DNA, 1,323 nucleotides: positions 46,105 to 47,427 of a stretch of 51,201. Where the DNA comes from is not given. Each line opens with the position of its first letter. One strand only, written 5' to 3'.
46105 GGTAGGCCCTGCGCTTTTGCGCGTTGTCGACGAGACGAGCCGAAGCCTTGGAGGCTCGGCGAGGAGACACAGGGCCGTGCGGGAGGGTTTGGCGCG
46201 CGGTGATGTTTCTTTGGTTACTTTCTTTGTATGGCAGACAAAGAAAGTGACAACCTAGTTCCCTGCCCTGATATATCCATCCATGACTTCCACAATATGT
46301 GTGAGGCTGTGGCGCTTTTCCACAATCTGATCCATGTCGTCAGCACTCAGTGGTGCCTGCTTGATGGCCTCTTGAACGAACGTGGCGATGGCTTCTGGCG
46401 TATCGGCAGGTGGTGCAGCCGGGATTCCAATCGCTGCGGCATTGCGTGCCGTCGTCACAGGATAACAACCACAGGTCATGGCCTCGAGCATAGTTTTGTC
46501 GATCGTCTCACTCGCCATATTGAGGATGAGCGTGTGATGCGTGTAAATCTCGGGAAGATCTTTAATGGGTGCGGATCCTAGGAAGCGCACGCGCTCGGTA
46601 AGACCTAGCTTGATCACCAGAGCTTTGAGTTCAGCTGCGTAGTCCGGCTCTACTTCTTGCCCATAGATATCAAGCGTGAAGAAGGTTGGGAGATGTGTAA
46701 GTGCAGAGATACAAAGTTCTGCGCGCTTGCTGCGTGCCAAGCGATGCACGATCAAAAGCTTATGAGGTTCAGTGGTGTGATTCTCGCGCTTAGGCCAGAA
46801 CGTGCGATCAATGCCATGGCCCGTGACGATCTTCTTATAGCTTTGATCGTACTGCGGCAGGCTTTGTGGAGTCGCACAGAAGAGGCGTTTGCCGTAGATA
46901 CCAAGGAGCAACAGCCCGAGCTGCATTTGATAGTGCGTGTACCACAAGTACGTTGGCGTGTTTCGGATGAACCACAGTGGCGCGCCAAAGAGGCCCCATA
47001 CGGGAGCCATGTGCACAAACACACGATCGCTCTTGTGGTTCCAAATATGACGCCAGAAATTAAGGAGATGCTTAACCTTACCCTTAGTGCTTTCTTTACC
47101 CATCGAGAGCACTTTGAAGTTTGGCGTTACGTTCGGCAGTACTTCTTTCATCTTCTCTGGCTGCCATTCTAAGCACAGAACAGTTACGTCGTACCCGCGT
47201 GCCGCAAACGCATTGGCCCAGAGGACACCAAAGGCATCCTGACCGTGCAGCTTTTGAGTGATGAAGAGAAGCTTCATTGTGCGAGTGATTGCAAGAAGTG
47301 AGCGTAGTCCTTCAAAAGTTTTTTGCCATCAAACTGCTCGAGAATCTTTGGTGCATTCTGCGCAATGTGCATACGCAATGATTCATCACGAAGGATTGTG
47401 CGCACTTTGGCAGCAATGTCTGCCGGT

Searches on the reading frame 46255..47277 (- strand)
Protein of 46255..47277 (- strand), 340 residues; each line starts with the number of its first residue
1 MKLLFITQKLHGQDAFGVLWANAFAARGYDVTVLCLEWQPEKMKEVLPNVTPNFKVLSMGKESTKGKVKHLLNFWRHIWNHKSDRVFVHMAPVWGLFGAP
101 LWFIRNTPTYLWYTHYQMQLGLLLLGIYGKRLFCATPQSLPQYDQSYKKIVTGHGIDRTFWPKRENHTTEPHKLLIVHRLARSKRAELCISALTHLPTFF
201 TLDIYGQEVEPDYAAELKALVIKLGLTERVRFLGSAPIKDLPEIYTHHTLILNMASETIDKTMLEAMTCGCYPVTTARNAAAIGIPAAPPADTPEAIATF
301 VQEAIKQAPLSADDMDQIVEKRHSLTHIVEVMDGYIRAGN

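Call 7: search_protein_families(library=pfam, proteins=[window:46255-47277:-], max_evalue=0.01)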
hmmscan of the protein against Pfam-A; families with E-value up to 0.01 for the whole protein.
window:46255-47277:- (340 aa): 5 families
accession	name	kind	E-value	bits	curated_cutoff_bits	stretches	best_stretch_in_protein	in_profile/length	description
PF00534.26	Glycos_transf_1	-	1.7e-14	54.1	26.4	1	157-278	1-124/172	Glycosyl transferases group 1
PF13692.12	Glyco_trans_1_4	-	3e-11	44.2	27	1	172-304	2-139/142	Glycosyl transferases group 1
PF13439.12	Glyco_transf_4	-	5.5e-06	27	28.5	1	21-118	12-107/170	Glycosyltransferase Family 4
PF13579.12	Glyco_trans_4_4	-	0.0008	20.2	29.7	1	21-102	11-90/158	Glycosyl transferase 4-like domain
PF13524.12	Glyco_trans_1_2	-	0.0027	18.1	25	1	187-328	3-138/144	Glycosyl transferase-like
